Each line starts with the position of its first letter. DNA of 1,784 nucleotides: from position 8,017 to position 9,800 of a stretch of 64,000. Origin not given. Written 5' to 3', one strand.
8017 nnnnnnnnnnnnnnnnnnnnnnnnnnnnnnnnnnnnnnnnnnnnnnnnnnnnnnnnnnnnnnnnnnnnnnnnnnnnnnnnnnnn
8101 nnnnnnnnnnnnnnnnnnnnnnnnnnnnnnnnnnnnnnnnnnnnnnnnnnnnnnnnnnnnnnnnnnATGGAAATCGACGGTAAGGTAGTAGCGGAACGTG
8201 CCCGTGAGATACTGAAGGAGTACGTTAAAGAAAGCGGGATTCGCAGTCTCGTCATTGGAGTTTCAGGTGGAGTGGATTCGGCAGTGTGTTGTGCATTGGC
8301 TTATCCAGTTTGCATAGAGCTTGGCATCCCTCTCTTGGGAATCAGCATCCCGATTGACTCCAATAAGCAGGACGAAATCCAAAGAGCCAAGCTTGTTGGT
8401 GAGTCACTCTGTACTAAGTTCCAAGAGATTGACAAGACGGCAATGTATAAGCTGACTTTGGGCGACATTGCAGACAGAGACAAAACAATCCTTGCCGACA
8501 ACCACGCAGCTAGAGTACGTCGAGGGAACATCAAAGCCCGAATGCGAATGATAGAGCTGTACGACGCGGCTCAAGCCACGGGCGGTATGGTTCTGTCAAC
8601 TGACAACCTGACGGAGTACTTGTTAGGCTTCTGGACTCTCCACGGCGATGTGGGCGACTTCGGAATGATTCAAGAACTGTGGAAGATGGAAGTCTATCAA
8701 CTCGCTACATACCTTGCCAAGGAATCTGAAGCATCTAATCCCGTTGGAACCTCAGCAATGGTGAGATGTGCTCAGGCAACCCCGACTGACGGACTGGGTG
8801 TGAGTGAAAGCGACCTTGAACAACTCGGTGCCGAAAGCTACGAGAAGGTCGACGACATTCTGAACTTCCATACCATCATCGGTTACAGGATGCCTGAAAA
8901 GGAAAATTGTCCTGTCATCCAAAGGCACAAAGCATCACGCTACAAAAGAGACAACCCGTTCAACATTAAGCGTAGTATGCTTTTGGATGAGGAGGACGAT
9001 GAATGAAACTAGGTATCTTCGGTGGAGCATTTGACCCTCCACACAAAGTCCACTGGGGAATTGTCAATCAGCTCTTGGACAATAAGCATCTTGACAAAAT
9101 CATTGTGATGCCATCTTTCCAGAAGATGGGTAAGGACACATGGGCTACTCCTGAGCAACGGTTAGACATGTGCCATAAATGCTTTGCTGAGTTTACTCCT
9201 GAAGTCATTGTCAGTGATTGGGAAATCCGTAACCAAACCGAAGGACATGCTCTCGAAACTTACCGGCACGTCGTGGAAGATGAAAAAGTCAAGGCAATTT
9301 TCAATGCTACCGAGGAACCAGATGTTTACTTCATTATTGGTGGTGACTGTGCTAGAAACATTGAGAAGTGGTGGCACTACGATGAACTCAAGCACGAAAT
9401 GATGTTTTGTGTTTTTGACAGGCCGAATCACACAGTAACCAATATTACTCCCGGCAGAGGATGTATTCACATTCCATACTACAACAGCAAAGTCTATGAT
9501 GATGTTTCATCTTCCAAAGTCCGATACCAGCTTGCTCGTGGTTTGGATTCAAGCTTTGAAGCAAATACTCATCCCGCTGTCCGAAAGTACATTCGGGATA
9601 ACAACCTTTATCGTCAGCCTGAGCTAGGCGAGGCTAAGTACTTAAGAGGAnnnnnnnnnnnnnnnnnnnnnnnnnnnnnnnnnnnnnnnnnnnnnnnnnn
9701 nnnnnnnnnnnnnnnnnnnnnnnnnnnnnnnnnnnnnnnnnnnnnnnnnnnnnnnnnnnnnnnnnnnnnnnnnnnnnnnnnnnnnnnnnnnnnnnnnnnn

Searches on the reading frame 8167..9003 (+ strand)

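Call 11: search_protein_families(library=phrogs, proteins=[window:8167-9003:+], max_evalue=0.00001)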
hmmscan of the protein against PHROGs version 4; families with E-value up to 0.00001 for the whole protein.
window:8167-9003:+ (279 aa): 2 families
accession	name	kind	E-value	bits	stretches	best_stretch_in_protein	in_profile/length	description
phrog_11189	-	other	1.6e-33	117.3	1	11-265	13-244/256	NAD synthetase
phrog_36784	-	other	2.2e-16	60.4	1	16-182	299-473/594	NAD synthetase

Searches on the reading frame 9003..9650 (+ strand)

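Call 24: search_protein_families(library=pfam, proteins=[window:9003-9650:+], max_evalue=0.001)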
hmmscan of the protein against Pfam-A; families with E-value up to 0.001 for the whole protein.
window:9003-9650:+ (216 aa): 1 family
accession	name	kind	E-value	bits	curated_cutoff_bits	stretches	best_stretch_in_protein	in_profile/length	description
PF01467.32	CTP_transf_like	-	6.5e-17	62.4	21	1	5-174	1-131/133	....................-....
